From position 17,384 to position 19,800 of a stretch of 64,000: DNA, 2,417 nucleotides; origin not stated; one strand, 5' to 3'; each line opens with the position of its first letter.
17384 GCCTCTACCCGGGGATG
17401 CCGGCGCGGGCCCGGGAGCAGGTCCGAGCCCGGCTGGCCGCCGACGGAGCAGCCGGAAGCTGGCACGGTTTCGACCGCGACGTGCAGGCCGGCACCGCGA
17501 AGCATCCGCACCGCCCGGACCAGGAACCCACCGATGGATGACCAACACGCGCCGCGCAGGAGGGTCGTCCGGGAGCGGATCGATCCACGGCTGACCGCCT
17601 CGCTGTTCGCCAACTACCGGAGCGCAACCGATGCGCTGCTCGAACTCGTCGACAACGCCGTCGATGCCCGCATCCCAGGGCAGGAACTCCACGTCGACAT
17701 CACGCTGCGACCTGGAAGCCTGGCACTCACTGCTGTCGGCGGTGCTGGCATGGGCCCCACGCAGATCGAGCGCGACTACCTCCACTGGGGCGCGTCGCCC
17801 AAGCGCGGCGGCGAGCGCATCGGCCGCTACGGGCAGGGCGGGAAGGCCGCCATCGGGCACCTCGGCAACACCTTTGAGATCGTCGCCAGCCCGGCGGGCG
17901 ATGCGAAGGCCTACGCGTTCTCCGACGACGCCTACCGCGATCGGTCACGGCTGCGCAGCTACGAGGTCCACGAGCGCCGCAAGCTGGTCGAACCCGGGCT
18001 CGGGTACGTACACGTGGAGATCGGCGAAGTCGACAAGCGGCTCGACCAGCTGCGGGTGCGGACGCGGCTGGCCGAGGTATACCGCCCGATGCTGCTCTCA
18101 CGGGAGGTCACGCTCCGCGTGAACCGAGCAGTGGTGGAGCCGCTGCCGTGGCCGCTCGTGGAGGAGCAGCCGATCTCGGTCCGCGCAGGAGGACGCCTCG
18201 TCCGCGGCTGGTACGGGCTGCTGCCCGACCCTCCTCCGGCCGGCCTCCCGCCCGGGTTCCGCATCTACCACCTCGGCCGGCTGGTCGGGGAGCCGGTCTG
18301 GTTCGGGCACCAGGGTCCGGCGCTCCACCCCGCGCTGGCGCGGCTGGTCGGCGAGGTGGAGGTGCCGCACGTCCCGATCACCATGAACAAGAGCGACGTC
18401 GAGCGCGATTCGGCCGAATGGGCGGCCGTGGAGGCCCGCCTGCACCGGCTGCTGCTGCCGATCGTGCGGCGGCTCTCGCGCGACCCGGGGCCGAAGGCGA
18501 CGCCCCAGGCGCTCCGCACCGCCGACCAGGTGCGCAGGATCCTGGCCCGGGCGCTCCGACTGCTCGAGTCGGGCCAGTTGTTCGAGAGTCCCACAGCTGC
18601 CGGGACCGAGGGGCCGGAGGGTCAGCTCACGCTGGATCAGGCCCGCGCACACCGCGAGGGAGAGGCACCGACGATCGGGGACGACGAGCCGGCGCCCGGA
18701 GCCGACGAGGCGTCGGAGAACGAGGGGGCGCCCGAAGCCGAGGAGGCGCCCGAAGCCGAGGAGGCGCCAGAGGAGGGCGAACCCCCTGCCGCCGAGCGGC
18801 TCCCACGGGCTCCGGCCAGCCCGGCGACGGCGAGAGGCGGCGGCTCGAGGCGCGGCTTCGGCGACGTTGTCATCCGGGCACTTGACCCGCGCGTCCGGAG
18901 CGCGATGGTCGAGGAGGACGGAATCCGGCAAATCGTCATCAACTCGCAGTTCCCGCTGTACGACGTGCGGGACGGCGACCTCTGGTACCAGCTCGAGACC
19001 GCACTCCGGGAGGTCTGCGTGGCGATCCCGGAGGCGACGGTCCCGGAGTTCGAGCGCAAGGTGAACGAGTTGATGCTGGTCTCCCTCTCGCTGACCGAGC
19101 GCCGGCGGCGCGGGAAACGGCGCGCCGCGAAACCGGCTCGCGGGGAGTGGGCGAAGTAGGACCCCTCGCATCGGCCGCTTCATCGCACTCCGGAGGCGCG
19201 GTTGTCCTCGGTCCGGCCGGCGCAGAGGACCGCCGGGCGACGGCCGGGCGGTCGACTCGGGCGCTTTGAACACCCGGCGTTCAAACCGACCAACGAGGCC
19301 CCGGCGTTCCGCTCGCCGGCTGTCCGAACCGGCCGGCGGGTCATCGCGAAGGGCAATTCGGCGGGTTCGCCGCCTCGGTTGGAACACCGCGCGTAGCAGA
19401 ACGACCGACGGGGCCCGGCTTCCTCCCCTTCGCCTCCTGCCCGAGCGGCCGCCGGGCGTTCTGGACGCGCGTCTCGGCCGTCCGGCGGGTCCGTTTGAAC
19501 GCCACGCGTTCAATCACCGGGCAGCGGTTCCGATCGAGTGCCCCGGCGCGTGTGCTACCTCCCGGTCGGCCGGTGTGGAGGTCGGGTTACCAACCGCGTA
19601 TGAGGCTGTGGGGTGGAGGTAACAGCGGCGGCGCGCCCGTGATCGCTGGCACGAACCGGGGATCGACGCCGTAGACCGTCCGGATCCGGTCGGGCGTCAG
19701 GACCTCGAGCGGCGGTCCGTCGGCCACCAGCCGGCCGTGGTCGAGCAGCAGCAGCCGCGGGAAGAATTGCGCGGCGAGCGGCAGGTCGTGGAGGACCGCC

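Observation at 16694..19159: Overlapping three-gene operon (minimal NTase / 110-aa ORF / GHKL paraMORC-like ATPase) beside a VapBC pair: candidate uncharacterised conflict system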

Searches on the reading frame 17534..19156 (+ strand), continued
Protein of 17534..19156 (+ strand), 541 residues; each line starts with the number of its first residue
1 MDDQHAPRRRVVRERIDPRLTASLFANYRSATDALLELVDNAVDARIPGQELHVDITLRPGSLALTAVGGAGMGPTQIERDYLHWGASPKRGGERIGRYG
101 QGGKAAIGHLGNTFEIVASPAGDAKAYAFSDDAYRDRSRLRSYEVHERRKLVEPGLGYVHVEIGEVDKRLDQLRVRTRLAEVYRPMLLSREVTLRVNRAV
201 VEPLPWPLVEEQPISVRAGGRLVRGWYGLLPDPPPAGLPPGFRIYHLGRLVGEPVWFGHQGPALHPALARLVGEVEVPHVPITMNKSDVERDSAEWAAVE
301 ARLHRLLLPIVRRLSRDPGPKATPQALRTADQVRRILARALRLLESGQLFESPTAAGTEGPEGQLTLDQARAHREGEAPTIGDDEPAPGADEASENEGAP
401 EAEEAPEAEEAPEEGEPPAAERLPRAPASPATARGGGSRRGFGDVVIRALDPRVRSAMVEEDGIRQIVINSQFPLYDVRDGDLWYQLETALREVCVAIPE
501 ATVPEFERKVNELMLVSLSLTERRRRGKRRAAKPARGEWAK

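Call 91: search_protein_families(library=pfam, max_evalue=0.001, proteins=[L076:400-3492:-, L081:287-730:+, L079:2039-2629:-, L078:367-1008:-, L086:2485-3375:+, L083:2884-3711:+, L086:6112-6678:-, L087:5479-5907:+, L015:1970-2596:+, L066:2066-2941:+])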
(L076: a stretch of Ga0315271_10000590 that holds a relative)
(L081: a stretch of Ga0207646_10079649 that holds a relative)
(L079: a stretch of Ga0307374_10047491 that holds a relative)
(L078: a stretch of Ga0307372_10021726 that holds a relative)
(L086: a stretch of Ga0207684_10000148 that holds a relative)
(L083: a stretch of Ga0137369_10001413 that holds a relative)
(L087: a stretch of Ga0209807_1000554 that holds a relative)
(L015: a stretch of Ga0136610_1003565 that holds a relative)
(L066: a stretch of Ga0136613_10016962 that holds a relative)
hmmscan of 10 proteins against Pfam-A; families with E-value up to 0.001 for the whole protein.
L076:400-3492:- (1031 aa): 1 family
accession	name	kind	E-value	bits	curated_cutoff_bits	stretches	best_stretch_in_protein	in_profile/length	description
PF00202.27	Aminotran_3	-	3.4e-68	230.6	30.5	1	629-1027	13-403/403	Aminotransferase class-III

L081:287-730:+ (148 aa): 0 families

L079:2039-2629:- (197 aa): 0 families

L078:367-1008:- (214 aa): 0 families

L086:2485-3375:+ (297 aa): 2 families
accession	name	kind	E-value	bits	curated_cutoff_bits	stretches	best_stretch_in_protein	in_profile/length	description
PF04480.18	DUF559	-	1.7e-08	34.7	20.6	1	231-291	48-108/109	Protein of unknown function (DUF559)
PF18741.7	MTES_1575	-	0.00092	19.7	38.2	0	235-290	37-95/96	REase_MTES_1575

L083:2884-3711:+ (276 aa): 2 families
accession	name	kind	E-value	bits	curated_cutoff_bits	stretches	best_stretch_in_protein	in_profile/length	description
PF04471.18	Mrr_cat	-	1.8e-23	83.3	21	1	98-210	2-114/115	Restriction endonuclease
PF22722.2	NA-iREase1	-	5.9e-05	23.5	27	1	110-200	6-97/106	NACHT-associated inactive Restriction Endonuclease 1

L086:6112-6678:- (189 aa): 2 families
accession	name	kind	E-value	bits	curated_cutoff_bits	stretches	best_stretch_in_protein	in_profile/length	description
PF18765.7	Polbeta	-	5.5e-08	33.3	26.9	1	90-140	12-65/93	Polymerase beta, Nucleotidyltransferase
PF01909.29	NTP_transf_2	-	3.7e-07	30.9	21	1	82-130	7-56/93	Nucleotidyltransferase domain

L087:5479-5907:+ (143 aa): 2 families
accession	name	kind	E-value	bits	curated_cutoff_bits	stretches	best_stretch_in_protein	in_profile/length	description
PF00903.31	Glyoxalase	-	5.9e-12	46.5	20.6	1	20-126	4-121/121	Glyoxalase/Bleomycin resistance protein/Dioxygenase superfamily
PF22677.2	Ble-like_N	-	3e-05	24.1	24.5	1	21-54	5-39/41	Bleomycin resistance protein-like N-terminal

L015:1970-2596:+ (209 aa): 1 family
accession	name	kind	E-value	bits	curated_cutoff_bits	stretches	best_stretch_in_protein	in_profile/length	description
PF13338.12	AbiEi_4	-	2e-10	41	25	1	19-64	2-49/49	Transcriptional regulator, AbiEi antitoxin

L066:2066-2941:+ (292 aa): 1 family
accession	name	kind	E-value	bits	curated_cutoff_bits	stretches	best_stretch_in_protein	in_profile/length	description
PF08843.17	AbiEii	-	7.7e-43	147.6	22.5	1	22-256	1-235/238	Nucleotidyl transferase AbiEii toxin, Type IV TA system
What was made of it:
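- On Prokaryotic MORC/paraMORC restriction-modification systems: Mrr_cat and DUF559 neighbours appear only in the 48%-identity sister clade (call 91).
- The sister clade sits next to Mrr and DUF559 genes (call 91).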

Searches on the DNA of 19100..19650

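Call 69: search_rna_families(source=window, start=19100, end=19650, threshold=evalue, max_evalue=1)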
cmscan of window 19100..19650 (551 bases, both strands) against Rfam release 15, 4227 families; matches with E-value up to 1: 0.
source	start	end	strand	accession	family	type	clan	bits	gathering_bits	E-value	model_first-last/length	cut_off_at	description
